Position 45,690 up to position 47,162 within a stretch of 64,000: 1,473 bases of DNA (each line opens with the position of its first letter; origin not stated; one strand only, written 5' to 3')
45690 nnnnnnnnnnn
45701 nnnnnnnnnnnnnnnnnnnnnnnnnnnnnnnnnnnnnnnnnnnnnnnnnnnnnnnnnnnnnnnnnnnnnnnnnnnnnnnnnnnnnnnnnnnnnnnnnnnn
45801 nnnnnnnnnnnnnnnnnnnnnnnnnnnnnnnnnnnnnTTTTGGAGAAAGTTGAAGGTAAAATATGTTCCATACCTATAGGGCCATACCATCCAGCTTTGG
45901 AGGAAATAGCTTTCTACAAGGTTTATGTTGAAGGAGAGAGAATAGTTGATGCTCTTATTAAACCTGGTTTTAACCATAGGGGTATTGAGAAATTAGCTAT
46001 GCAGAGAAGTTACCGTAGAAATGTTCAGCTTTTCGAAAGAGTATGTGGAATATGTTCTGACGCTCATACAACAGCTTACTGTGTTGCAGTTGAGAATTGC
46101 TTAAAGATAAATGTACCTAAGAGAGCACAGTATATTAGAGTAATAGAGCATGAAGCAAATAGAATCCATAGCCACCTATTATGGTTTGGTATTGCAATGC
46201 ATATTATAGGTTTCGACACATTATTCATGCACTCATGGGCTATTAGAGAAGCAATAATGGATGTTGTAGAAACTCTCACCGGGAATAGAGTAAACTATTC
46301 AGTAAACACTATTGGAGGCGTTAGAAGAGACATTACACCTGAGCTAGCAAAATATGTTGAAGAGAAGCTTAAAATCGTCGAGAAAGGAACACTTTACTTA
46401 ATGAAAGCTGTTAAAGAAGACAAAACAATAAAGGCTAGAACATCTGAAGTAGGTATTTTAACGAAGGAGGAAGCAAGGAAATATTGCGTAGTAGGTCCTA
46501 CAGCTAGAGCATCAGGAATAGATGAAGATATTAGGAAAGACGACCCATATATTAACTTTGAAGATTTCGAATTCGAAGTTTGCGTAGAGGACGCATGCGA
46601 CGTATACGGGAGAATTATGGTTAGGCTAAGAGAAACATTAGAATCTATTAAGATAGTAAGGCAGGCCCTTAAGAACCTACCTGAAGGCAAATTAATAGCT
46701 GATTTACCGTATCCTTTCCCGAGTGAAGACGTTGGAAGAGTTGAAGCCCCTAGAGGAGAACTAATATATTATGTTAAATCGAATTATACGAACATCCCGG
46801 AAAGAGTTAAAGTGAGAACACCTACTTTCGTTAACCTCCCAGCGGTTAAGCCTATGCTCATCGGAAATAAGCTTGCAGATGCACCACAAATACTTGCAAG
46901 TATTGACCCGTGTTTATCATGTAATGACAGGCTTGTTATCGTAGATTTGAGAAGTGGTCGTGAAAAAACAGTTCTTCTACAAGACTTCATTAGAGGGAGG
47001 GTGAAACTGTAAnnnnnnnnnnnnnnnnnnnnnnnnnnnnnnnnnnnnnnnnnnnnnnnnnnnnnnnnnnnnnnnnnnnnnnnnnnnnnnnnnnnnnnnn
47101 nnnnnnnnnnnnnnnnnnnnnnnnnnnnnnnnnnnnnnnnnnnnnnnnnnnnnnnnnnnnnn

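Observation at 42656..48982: Minimal Ech/Coo-type group-4 [NiFe]-hydrogenase locus with unusual composition and gene order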

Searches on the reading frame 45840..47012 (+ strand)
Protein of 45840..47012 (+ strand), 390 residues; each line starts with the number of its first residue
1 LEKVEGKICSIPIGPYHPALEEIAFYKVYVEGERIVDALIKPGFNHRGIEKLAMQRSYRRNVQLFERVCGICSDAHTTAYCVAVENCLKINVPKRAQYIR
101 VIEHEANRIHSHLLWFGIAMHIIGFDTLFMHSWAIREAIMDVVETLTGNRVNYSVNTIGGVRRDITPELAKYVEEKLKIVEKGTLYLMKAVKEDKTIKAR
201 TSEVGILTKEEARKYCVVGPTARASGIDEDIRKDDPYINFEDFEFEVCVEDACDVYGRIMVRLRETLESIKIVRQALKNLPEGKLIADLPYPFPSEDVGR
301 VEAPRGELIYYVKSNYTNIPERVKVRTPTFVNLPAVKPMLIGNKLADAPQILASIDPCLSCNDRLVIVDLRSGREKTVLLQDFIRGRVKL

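Call 3: search_protein_families(library=pfam, proteins=[window:45840-47012:+], max_evalue=0.01)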
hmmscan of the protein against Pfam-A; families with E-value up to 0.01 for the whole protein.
window:45840-47012:+ (390 aa): 2 families
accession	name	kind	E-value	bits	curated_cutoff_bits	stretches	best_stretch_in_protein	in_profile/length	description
PF00346.24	Complex1_49kDa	-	2.4e-70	237.1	24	2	123-289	2-168/271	Respiratory-chain NADH dehydrogenase, 49 Kd subunit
PF00374.24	NiFeSe_Hases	-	8.9e-18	64.9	25.8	1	47-116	1-70/508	Nickel-dependent hydrogenase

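Call 4: search_protein_families(library=ncbifam, proteins=[window:45840-47012:+], max_evalue=0.01)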
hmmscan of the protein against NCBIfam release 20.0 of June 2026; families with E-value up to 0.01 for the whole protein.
window:45840-47012:+ (390 aa): 15 families
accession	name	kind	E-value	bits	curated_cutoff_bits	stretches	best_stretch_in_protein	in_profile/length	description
NF004739.1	PRK06075.1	equivalog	6.2e-98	328.1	360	2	11-288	3-280/384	NADH-quinone oxidoreductase subunit D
NF040602.1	F420_dehyd_FpoD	exception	2.3e-87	293.4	600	1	11-364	10-372/372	F420H2 dehydrogenase subunit FpoD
TIGR01962.1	NuoD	equivalog_domain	3.7e-86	289.4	459.35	2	10-289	4-283/386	NADH dehydrogenase (quinone) subunit D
NF008974.0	PRK12322.1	equivalog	5.8e-77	259.1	522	1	10-360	8-362/366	NADH-quinone oxidoreductase subunit D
NF009808.0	PRK13292.1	equivalog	2.3e-69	234.1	1156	2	4-289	403-689/791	NADH-quinone oxidoreductase subunit B/C/D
NF008728.0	PRK11742.1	equivalog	2.1e-65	221.3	840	2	12-294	218-500/598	NADH-quinone oxidoreductase subunit C/D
NF005649.0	PRK07415.1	equivalog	8.2e-61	206.2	583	2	11-284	13-287/394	NAD(P)H-quinone oxidoreductase subunit H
TIGR03295.1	frhA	equivalog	2.1e-23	83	392.5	2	47-189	41-190/412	coenzyme F420 hydrogenase subunit alpha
NF045518.1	H2_NiFeSe_large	exception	1.4e-21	76.9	780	2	27-116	19-107/485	NiFeSe hydrogenase large subunit HysA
NF033181.1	NiFeSe_hydrog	equivalog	1.9e-19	69.9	600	2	28-116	20-107/507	nickel-dependent hydrogenase large subunit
NF007778.0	PRK10467.1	equivalog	1.2e-12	46.9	969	1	41-116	33-108/567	hydrogenase 2 large subunit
NF041785.2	VhuA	equivalog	1.8e-10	39.9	800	1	47-117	39-109/418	F420-non-reducing hydrogenase Vhu subunit A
NF007550.0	PRK10170.1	equivalog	5.9e-10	38.2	1101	1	28-117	35-124/597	Ni/Fe-hydrogenase large subunit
NF040828.1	sulfhyd_ShyA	equivalog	1.8e-09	37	700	1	28-124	19-117/415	NAD(P)-dependent hydrogenase/sulfhydrogenase 2 subunit alpha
NF040832.1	sulfhyd_HydA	equivalog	0.00094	18.4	880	0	48-115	41-108/426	NADPH-dependent hydrogenase/sulfhydrogenase 1 subunit alpha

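Call 5: find_encoding_contigs(protein=window:45840-47012:+, flank=10000, max_places=6)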
Protein window:45840-47012:+ (390 aa): 3 contigs read that carry it; 1 place shown.
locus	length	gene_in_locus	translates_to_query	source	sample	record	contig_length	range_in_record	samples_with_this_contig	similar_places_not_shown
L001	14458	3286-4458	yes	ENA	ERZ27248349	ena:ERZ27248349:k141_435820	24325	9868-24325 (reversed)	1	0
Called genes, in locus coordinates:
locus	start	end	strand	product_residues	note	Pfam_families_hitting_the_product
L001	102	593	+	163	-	PF00037:Fer4 (faint), PF12797:Fer4_2 (faint), PF12837:Fer4_6 (faint), PF13237:Fer4_10 (weak), PF13247:Fer4_11, PF12838:Fer4_7, PF13187:Fer4_9 (weak), PF25160:LdpA_Fe-S-bd (weak)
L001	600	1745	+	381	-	PF00361:Proton_antipo_M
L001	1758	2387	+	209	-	PF00329:Complex1_30kDa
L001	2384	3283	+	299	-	PF02754:CCG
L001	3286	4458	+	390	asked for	PF00374:NiFeSe_Hases, PF00346:Complex1_49kDa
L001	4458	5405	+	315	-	PF00146:NADHdh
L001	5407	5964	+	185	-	PF12797:Fer4_2 (weak), PF13237:Fer4_10, PF00037:Fer4, PF14697:Fer4_21, PF12838:Fer4_7, PF13187:Fer4_9, PF25160:LdpA_Fe-S-bd (weak), PF00037:Fer4 (weak), +2 more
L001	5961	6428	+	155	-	PF01058:Oxidored_q6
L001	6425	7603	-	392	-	PF01924:HypD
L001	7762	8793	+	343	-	PF00586:AIRS, PF02769:AIRS_C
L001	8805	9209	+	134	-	PF04024:PspC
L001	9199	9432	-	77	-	PF01455:HupF_HypC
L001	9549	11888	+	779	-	PF00708:Acylphosphatase, PF07503:zf-HYPF, PF01300:Sua5_yciO_yrdC, PF17788:HypF_C, PF22521:HypF_C_2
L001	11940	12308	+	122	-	-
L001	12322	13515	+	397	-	-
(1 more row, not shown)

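Call 6: find_homologous_proteins(query=window:45840-47009:+)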
Query window:45840-47009:+ (390 aa): 8000 proteins with E <= 0.001 among 8000 candidates; the best 120 are listed.
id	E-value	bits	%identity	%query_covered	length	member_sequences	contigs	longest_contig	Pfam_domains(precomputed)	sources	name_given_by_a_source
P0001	3.1e-245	831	91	100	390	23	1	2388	PF00374.25,PF00346.25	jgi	-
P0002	2.6e-217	739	82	97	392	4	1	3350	PF00374.25,PF00346.25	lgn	-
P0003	8.2e-217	738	81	98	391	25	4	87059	PF00374.25,PF00346.25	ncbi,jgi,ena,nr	ncbi:MAG: NADH dehydrogenase subunit [Thermoprotei archaeon]|nr:MAG: NADH dehydrogenase subunit [The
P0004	9.5e-156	537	60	96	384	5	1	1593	PF00374.25,PF00346.25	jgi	-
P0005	1.5e-154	533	60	96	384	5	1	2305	PF00374.25,PF00346.25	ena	-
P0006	5.9e-141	488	56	95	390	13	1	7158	PF00374.25,PF00346.25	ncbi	ncbi:MAG: hydrogenase large subunit [Candidatus Asgardarchaeia archaeon]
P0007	1.6e-140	487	56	96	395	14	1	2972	PF00374.25,PF00346.25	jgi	-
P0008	5.5e-137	475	56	96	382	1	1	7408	PF00374.25,PF00346.25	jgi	-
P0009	4.0e-136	472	55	96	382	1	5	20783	PF00374.25,PF00346.25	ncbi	ncbi:MAG: nickel-dependent hydrogenase large subunit [Candidatus Bathyarchaeia archaeon]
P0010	2.1e-134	467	53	96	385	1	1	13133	PF00374.25,PF00346.25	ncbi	-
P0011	5.1e-134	465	55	97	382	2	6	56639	PF00374.25,PF00346.25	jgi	jgi:membrane-bound hydrogenase subunit alpha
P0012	1.2e-133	464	54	97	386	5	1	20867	PF00374.25,PF00346.25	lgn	-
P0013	3.8e-133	462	55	96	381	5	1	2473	PF00374.25,PF00346.25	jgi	jgi:NADH-quinone oxidoreductase subunit D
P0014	4.6e-133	462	52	96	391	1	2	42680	PF00374.25,PF00346.25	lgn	-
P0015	1.0e-132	461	55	93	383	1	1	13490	PF00374.25,PF00346.25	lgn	-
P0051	2.9e-127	443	51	98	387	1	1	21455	PF00374.25,PF00346.25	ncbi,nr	ncbi:MAG: nickel-dependent hydrogenase large subunit [Candidatus Nezhaarchaeota archaeon]|nr:nickel-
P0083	3.6e-123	430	52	94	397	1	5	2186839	PF00374.25,PF00346.25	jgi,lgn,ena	-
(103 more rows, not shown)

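Call 7: find_encoding_contigs(protein=P0003, flank=10000, max_places=2)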
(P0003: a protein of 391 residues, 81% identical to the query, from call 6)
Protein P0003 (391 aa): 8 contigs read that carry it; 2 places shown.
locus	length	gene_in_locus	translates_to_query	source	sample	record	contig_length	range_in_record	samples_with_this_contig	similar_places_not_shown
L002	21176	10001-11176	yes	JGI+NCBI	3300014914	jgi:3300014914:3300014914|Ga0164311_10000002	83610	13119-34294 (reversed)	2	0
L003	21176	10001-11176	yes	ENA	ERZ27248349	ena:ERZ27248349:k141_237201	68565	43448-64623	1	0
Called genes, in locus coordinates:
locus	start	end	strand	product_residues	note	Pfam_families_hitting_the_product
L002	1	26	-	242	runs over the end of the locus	PF01026:TatD_DNase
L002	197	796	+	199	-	PF13192:Thioredoxin_3 (faint)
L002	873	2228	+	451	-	PF00291:PALP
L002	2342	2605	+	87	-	PF01402:RHH_1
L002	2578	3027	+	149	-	-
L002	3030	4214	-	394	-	PF09488:Osmo_MPGsynth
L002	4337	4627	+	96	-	-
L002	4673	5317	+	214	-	PF01966:HD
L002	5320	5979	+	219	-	PF01810:LysE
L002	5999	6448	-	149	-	-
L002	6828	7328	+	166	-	PF13183:Fer4_8 (faint), PF14697:Fer4_21 (faint), PF00037:Fer4 (faint), PF13247:Fer4_11, PF12838:Fer4_7, PF13187:Fer4_9 (weak), PF25160:LdpA_Fe-S-bd (weak), PF12797:Fer4_2 (weak), +4 more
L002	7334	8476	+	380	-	PF00361:Proton_antipo_M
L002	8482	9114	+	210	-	PF00329:Complex1_30kDa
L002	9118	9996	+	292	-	PF02754:CCG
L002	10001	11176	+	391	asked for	PF00374:NiFeSe_Hases, PF00346:Complex1_49kDa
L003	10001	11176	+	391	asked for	PF00374:NiFeSe_Hases, PF00346:Complex1_49kDa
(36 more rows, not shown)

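Call 8: find_encoding_contigs(protein=P0011, flank=10000, max_places=2)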
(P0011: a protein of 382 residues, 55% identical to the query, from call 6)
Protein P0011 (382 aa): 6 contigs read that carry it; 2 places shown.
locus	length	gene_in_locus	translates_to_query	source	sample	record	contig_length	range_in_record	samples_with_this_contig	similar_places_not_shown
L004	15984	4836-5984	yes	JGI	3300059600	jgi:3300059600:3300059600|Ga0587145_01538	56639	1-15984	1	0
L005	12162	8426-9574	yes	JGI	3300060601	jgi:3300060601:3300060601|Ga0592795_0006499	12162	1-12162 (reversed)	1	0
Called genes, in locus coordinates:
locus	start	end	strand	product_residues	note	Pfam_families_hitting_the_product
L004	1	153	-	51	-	?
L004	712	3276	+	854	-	PF00662:Proton_antipo_N (weak), PF00361:Proton_antipo_M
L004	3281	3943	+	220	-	PF00329:Complex1_30kDa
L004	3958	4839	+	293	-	PF02754:CCG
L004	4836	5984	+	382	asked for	PF00374:NiFeSe_Hases, PF00346:Complex1_49kDa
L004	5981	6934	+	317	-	PF00146:NADHdh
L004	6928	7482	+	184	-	PF12797:Fer4_2 (weak), PF00037:Fer4, PF12837:Fer4_6 (weak), PF13237:Fer4_10, PF14697:Fer4_21, PF12838:Fer4_7, PF13187:Fer4_9, PF00037:Fer4 (weak), +2 more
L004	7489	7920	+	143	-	PF01058:Oxidored_q6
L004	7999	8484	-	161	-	-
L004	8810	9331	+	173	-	-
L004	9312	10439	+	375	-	PF01041:DegT_DnrJ_EryC1, PF00155:Aminotran_1_2, PF01212:Beta_elim_lyase, PF01053:Cys_Met_Meta_PP (weak)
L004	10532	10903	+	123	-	PF04126:Cyclophil_like, PF18050:Cyclophil_like2 (weak)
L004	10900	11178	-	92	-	PF03297:Ribosomal_S25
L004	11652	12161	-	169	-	PF02572:CobA_CobO_BtuR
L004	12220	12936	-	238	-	-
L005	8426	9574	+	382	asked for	PF00374:NiFeSe_Hases, PF00346:Complex1_49kDa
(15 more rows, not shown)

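Call 9: find_encoding_contigs(protein=P0083, flank=10000, max_places=2)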
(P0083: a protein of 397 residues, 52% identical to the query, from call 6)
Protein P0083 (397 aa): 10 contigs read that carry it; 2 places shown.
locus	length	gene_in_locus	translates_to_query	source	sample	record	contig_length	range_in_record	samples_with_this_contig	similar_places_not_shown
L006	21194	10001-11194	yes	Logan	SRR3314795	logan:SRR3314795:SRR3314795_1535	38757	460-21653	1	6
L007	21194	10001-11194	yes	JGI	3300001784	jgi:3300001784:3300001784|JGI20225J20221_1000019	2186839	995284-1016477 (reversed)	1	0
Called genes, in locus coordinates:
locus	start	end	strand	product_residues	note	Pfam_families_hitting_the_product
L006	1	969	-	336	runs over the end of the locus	PF00586:AIRS, PF02769:AIRS_C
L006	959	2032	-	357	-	PF01924:HypD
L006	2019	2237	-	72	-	PF01455:HupF_HypC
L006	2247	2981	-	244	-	PF23023:Anti-Pycsar_Apyc1 (weak), PF00753:Lactamase_B, PF12706:Lactamase_B_2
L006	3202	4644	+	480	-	PF00361:Proton_antipo_M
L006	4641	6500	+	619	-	PF00361:Proton_antipo_M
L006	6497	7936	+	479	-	PF00361:Proton_antipo_M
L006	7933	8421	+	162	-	PF00499:Oxidored_q3 (weak)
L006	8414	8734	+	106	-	PF00420:Oxidored_q2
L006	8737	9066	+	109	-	PF00507:Oxidored_q4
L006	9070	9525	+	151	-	PF01058:Oxidored_q6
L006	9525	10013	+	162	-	PF00329:Complex1_30kDa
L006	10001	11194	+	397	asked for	PF00374:NiFeSe_Hases, PF00346:Complex1_49kDa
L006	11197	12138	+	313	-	PF00146:NADHdh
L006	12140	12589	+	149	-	PF14697:Fer4_21 (faint), PF00037:Fer4 (weak), PF12797:Fer4_2 (faint), PF12837:Fer4_6 (weak), PF13237:Fer4_10 (weak), PF12800:Fer4_4 (faint), PF12838:Fer4_7, PF13187:Fer4_9, +1 more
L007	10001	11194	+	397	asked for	PF00374:NiFeSe_Hases, PF00346:Complex1_49kDa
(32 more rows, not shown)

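Call 17: find_related_loci(query=A1, collection=genome_contigs, flank=10000)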
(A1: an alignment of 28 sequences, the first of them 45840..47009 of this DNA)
Query A1 (390 aa) in genome_contigs; peptide patterns used: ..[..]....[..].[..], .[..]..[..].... (x = any residue, [..] = any of these).
600 stretches matched a pattern (row limit reached: there are more); 564 encode a relative of the query (tblastn E <= 1e-3); the best 80 are kept; 79 distinct loci.
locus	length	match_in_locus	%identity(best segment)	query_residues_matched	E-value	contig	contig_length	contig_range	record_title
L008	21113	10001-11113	57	11-381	3e-145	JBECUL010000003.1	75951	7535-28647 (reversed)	MAG: Candidatus Asgardarchaeum abyssi isolate AB3033_2 AB3033_2-AB3033_2_NODE_7_75951_19.2462_3, whole genome shotgun se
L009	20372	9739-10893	55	4-387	5e-138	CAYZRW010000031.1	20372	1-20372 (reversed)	MAG TPA_asm: uncultured Candidatus Bathyarchaeia archaeon isolate SRP098346_co1_347 genome assembly, contig: NODE_2504_l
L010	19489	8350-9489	53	10-387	1e-137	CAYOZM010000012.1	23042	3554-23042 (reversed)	MAG TPA_asm: uncultured Candidatus Bathyarchaeia archaeon isolate binchicken_co325_31 genome assembly, contig: NODE_482_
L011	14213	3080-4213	53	11-387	1e-136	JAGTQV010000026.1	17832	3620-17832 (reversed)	MAG: Candidatus Bathyarchaeota archaeon isolate QZM_B1_bin_58 QZM_B1_bin_58_scaffold_3220_curated, whole genome shotgun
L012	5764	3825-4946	53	11-383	1e-135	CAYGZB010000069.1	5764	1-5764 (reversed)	MAG TPA_asm: uncultured Candidatus Bathyarchaeia archaeon isolate ERP119294_co1_468 genome assembly, contig: NODE_21538_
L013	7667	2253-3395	53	6-385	9e-132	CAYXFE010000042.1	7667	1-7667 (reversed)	MAG TPA_asm: uncultured Candidatus Bathyarchaeia archaeon isolate SRP141559_co1_159 genome assembly, contig: NODE_5944_l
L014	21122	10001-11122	51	11-383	1e-130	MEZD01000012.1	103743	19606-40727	MAG: Candidatus Bathyarchaeota archaeon RBG_13_38_9 RBG_13_scaffold_219, whole genome shotgun sequence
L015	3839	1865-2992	52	11-385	8e-134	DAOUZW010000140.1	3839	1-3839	MAG TPA_asm: Candidatus Bathyarchaeota archaeon isolate CSMAG_963 CSMAG_963_k141_6417082_length_3839_cov_7.0124, whole g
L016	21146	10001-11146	52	10-390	7e-130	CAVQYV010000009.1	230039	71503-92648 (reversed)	MAG: uncultured candidate division NC10 bacterium isolate MFD00032.bin.1.264 genome assembly, contig: contig_74401, whol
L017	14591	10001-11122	52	11-385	1e-128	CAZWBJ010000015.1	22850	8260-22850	MAG TPA_asm: Candidatus Hadarchaeota archaeon isolate SRP104967_co1_44 genome assembly, contig: NODE_751_length_22850_co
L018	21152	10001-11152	51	6-389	9e-129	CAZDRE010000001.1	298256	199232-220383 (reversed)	MAG TPA_asm: uncultured Candidatus Bathyarchaeia archaeon isolate SRP338002_co1_87 genome assembly, contig: NODE_21_leng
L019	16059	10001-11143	51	6-385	5e-128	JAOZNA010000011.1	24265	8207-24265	MAG: Candidatus Bathyarchaeota archaeon isolate GMC4_bin_42_sub GMC4_1682_length_24265_cov_9.734738, whole genome shotgu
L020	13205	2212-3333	51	11-383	6e-128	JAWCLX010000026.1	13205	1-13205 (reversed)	MAG: Candidatus Bathyarchaeia archaeon isolate JZ-2_201705_bins_25 JZ-2_201705_bins_25_scaffold_26, whole genome shotgun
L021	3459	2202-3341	52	6-385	8e-131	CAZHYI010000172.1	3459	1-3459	MAG TPA_asm: uncultured Candidatus Bathyarchaeia archaeon isolate binchicken_co6_85 genome assembly, contig: NODE_38531_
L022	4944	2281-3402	53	10-383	1e-126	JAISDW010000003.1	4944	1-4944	MAG: Elusimicrobiota bacterium isolate Gx485_bin153 k119_5896631, whole genome shotgun sequence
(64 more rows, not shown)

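Call 19: search_solved_structures(query=window:45840-47009:+, max_evalue=1e-10, show_alignments=1)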
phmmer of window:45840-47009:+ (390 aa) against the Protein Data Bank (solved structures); distinct sequences matched with E-value up to 1e-10: 81 (the best 60 are shown).
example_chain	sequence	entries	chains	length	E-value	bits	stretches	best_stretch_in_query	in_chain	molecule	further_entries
6cfw_L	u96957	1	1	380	4.9e-83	282.5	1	2-364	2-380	Membrane-bound hydrogenase subunit alpha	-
7z0s_E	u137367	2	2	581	9.6e-81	275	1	10-383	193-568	Formate hydrogenlyase subunit 5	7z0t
2fug_4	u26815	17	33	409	4.9e-58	200.2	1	6-313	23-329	NADH-quinone oxidoreductase chain 4 | NADH-QUINONE OXIDOREDUCTASE SUBUNIT 4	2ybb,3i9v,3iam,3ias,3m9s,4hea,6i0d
8e9g_D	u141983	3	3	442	2.7e-54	187.9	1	9-295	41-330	NADH-quinone oxidoreductase subunit D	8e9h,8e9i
7q5y_B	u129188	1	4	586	6.7e-53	183.3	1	13-292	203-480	NADH-quinone oxidoreductase subunit C/D 2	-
7wfg_H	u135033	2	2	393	2.9e-50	174.7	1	8-284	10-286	NAD(P)H-quinone oxidoreductase subunit H, chloroplastic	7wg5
6u8y_L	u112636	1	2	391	4.7e-49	170.7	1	12-360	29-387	NADH dehydrogenase subunit D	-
6hum_H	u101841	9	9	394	1.3e-48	169.2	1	10-284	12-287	NAD(P)H-quinone oxidoreductase subunit H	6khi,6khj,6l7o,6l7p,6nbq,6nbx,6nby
7eu3_H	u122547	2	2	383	1.4e-48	169.1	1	11-284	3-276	NAD(P)H-quinone oxidoreductase subunit H, chloroplastic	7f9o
9grx_H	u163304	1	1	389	1.7e-48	168.9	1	10-284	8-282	NAD(P)H-quinone oxidoreductase subunit H, chloroplastic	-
7awt_D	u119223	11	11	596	2.1e-48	168.6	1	11-295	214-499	NADH-quinone oxidoreductase subunit C/D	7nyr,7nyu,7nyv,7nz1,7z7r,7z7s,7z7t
9taj_C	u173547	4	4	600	2.1e-48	168.5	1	11-295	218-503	NADH-quinone oxidoreductase subunit C/D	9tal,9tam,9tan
7p61_C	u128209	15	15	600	7.6e-48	166.7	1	11-295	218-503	NADH-quinone oxidoreductase subunit C/D | NADH-quinone oxidoreductase subunit CD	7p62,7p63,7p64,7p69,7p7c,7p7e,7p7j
8qby_D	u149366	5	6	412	8.7e-45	156.6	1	10-280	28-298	NADH-quinone oxidoreductase subunit D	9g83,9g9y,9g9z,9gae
7arc_D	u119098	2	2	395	1.2e-44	156.1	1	10-285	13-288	ND7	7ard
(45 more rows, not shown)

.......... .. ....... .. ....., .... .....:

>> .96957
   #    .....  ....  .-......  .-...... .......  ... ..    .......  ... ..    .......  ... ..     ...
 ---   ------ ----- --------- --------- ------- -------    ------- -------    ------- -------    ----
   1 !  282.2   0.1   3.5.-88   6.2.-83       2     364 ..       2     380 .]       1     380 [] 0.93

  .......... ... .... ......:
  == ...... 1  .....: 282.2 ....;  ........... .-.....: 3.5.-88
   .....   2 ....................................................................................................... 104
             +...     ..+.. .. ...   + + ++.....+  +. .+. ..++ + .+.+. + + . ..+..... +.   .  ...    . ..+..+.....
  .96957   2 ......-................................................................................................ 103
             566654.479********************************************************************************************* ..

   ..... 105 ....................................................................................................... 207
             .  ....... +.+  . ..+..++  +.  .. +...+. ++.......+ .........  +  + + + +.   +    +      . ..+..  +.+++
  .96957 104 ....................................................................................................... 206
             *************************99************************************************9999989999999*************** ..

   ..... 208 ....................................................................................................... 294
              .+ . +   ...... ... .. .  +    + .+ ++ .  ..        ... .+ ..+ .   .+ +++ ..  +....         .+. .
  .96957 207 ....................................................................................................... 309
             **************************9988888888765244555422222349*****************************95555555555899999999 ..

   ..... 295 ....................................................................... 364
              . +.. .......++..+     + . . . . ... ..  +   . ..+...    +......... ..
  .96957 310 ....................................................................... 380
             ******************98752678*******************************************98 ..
